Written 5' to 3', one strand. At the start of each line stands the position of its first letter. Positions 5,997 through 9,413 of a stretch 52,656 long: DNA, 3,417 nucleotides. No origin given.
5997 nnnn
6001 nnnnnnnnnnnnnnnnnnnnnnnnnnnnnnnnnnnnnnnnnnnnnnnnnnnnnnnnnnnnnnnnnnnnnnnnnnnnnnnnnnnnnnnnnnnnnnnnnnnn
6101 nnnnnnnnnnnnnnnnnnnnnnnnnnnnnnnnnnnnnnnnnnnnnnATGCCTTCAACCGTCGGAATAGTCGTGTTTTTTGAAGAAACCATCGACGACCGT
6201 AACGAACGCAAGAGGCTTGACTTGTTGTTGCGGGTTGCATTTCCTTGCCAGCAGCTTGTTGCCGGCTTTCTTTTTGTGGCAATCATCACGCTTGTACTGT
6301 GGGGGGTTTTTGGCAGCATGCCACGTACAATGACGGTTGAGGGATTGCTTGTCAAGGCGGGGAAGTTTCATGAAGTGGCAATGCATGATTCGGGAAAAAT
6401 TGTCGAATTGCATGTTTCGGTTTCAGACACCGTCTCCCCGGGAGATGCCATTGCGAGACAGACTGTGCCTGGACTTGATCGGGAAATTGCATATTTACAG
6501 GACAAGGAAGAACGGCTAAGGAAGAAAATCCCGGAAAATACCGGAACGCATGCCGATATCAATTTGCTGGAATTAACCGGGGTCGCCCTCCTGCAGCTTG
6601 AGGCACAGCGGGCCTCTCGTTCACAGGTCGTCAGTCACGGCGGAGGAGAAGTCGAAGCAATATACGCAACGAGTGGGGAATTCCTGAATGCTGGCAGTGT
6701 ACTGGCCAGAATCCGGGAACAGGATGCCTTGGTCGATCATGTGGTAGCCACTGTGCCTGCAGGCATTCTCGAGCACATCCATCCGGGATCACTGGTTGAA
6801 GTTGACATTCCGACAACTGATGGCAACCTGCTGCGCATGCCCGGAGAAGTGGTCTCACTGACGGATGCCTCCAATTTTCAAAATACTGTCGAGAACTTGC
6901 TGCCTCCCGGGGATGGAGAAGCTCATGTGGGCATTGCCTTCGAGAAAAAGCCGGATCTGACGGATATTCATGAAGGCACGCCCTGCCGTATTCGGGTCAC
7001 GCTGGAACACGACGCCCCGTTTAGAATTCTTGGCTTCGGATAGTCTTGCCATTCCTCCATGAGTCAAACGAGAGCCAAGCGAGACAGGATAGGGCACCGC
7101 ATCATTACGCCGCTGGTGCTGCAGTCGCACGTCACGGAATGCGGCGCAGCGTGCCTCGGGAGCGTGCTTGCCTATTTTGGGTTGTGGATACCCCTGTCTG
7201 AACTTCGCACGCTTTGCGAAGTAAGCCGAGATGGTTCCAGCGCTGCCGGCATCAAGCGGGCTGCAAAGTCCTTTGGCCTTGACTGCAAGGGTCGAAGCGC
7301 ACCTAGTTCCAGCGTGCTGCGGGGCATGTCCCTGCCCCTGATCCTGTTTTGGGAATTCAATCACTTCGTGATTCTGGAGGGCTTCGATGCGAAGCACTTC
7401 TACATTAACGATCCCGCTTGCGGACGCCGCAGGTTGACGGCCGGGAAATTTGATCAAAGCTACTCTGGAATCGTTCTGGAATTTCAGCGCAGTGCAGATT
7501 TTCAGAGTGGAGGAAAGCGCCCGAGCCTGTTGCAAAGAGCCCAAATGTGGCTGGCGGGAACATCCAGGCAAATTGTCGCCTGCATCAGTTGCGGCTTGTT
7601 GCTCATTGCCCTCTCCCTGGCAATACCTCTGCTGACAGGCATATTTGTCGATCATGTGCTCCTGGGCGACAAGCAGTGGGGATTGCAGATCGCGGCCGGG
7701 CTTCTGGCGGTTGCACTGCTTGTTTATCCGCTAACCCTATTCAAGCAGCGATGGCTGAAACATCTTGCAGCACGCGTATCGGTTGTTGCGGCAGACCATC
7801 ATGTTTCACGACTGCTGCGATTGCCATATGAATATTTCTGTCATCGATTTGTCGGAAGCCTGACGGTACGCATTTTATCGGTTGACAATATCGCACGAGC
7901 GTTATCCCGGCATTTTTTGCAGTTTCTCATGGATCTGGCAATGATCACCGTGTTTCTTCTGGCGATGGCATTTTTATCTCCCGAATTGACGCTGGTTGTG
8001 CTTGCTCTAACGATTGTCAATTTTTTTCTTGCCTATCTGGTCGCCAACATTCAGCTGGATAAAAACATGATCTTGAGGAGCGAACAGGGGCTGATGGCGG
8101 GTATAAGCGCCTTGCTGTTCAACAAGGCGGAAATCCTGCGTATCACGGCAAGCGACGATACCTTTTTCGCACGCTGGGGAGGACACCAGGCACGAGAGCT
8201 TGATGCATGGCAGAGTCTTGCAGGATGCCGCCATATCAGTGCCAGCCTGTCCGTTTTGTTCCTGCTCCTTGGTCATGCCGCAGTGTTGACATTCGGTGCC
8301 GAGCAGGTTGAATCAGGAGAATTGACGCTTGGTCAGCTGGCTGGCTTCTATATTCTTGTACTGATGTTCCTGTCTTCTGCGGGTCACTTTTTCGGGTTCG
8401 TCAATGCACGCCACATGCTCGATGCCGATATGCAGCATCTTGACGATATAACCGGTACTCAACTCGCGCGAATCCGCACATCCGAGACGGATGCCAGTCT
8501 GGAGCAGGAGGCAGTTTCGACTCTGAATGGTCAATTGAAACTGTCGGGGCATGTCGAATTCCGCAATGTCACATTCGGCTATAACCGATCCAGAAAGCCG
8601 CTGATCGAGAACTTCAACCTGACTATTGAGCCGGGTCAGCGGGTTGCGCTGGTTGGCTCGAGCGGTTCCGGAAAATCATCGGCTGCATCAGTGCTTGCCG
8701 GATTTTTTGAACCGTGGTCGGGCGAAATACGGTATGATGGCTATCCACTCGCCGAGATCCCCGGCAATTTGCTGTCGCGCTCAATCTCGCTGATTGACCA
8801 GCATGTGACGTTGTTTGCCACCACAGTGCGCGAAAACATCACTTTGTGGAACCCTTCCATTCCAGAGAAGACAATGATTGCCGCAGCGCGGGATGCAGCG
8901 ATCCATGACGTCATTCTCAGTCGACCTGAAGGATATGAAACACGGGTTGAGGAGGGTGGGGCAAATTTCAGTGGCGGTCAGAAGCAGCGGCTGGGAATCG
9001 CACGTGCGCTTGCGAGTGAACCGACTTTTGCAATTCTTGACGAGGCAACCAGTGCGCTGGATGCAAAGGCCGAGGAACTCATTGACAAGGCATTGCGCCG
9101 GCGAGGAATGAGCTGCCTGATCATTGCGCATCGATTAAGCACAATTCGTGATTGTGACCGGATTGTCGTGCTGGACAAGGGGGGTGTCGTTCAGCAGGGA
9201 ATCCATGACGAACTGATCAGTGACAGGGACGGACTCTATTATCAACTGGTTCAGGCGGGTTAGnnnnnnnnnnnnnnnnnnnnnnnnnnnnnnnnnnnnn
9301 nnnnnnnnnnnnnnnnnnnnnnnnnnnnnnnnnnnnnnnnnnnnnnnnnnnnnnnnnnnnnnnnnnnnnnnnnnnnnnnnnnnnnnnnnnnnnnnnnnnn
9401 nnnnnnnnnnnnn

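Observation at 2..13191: NHLP-leader/YcaO RiPP gene cluster with dedicated export genes plus unexplained extra genes; product unknown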

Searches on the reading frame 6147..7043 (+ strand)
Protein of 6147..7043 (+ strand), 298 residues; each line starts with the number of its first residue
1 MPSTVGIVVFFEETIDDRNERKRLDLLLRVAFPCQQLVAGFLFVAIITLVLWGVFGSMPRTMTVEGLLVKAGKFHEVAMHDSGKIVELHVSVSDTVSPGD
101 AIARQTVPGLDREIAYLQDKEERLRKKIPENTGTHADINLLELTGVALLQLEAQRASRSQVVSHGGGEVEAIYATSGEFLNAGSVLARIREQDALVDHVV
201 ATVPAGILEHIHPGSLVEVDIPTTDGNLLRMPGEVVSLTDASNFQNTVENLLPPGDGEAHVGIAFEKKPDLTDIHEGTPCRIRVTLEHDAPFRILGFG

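Call 6: search_protein_families(library=ncbifam, proteins=[window:6147-7043:+], max_evalue=0.01)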
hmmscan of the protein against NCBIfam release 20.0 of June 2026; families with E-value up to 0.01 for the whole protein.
window:6147-7043:+ (298 aa): 7 families
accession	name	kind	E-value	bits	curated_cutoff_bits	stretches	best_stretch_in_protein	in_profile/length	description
TIGR03794.1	NHLM_micro_HlyD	equivalog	2.1e-21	76.4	156.2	2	23-126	7-110/421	NHLP bacteriocin system secretion protein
TIGR01843.1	type_I_hlyD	subfamily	3.1e-07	29.7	208.65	1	36-126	5-95/422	HlyD family type I secretion periplasmic adaptor subunit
TIGR01730.1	RND_mfp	subfamily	4.4e-05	22.6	94.9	0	160-237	136-209/322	efflux RND transporter periplasmic adaptor subunit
NF005457.0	PRK07051.1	equivalog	0.00019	21.5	87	0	68-104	41-77/80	acetyl-CoA carboxylase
NF005117.0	PRK06549.1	equivalog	0.0032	18.1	159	0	148-189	89-129/130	acetyl-CoA carboxylase biotin carboxyl carrier protein subunit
TIGR00998.1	8a0101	subfamily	0.0036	16.3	390.8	0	45-104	12-72/334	EmrA/EmrK family multidrug efflux transporter periplasmic adaptor subunit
NF008814.0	PRK11854.1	equivalog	0.0037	15.7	722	0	76-143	149-215/637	pyruvate dehydrogenase complex dihydrolipoyllysine-residue acetyltransferase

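Call 7: search_protein_families(library=pfam, proteins=[window:6147-7043:+], max_evalue=0.01)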
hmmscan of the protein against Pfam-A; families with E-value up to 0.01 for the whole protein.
window:6147-7043:+ (298 aa): 4 families
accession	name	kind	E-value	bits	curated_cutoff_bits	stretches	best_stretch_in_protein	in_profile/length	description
PF16576.10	HlyD_D23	-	1.6e-07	31.2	30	1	74-235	19-181/214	Barrel-sandwich domain of CusB or HlyD membrane-fusion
PF13437.12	HlyD_3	-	4.7e-06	27.7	22.2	1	166-243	7-81/106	HlyD family secretion protein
PF00364.28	Biotin_lipoyl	-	3.4e-05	24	22.1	0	75-103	43-71/73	Biotin-requiring enzyme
PF13533.13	Biotin_lipoyl_2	-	0.00052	20.2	29.8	1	82-104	8-30/32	Biotin-lipoyl like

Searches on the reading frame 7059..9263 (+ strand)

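Call 6: search_protein_families(library=ncbifam, proteins=[window:7059-9263:+], max_evalue=0.01)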
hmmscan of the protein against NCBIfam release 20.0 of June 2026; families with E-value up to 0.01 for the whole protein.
window:7059-9263:+ (734 aa): 188 families (the best 25 are shown)
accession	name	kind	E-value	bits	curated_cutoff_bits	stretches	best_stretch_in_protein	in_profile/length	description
TIGR03796.1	NHLM_micro_ABC1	equivalog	1.8e-234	780.1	853.3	1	17-732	2-710/710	NHLP family bacteriocin export ABC transporter peptidase/permease/ATPase subunit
TIGR01846.1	type_I_sec_HlyB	subfamily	6.6e-105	351.9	725.55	1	32-732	4-690/694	type I secretion system permease/ATPase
TIGR03797.1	NHLM_micro_ABC2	equivalog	7.2e-101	338.7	709.4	1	112-732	82-683/686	NHLP bacteriocin export ABC transporter permease/ATPase subunit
TIGR03375.1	type_I_sec_LssB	subfamily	7.3e-87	292.3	693.1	1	32-721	6-690/696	type I secretion system permease/ATPase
TIGR02203.1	MsbA_lipidA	equivalog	1.6e-80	271.2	602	1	225-731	70-566/572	lipid A export permease/ATP-binding protein MsbA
TIGR01193.1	bacteriocin_ABC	subfamily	1e-79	268.9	523.85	1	26-732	5-707/708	peptide cleavage/export ABC transporter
TIGR00958.1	3a01208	subfamily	1.1e-79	268.5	874.6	1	494-731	474-711/711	antigen peptide transporter 2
TIGR02204.1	MsbA_rel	hypoth_equivalog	3.2e-78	263.8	780.4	1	180-731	28-572/576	ABC transporter, permease/ATP-binding protein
NF010178.0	PRK13657.1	equivalog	1.5e-74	251.5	733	1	159-733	8-569/588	glucan ABC transporter ATP-binding protein/ permease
NF052233.1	CphA_assoc_ABC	equivalog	3.2e-73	247.3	880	1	175-733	194-742/766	cyanophycin metabolism-associated ABC transporter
NF045513.1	HepA_fam_ABC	equivalog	1.2e-68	232.1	725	1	247-727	133-603/610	heterocyst formation ABC transporter subunit HepA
NF008381.0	PRK11176.1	equivalog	3.2e-62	210.7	867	1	490-731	333-576/582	lipid A ABC transporter ATP-binding protein/permease MsbA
TIGR01842.1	type_I_sec_PrtD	subfamily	2.3e-60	204.6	510.15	1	185-720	21-541/544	type I secretion system permease/ATPase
TIGR02868.1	CydC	equivalog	1.2e-59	202.4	329.05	1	266-692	110-529/530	thiol reductant ABC exporter subunit CydC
TIGR02857.1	CydD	equivalog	5e-59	200.6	435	1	486-705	314-529/529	thiol reductant ABC exporter subunit CydD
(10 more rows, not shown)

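Call 7: search_protein_families(library=pfam, proteins=[window:7059-9263:+], max_evalue=0.01)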
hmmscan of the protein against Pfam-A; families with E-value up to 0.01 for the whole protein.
window:7059-9263:+ (734 aa): 5 families
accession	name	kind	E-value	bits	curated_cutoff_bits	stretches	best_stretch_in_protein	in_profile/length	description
PF03412.21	Peptidase_C39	-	1.6e-31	109.3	22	1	18-145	3-131/133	Peptidase C39 family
PF00005.33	ABC_tran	-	1.8e-29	103.5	25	1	517-665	2-137/137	ABC transporter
PF00664.28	ABC_membrane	-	1.6e-21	77.6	28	1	173-438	2-271/274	ABC transporter transmembrane region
PF02463.25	SMC_N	-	1.9e-05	24.6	40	1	636-704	136-210/220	RecF/RecN/SMC N terminal domain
PF13529.12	Peptidase_C39_2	-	0.0014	19.7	24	0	22-120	8-143/143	Peptidase_C39 like family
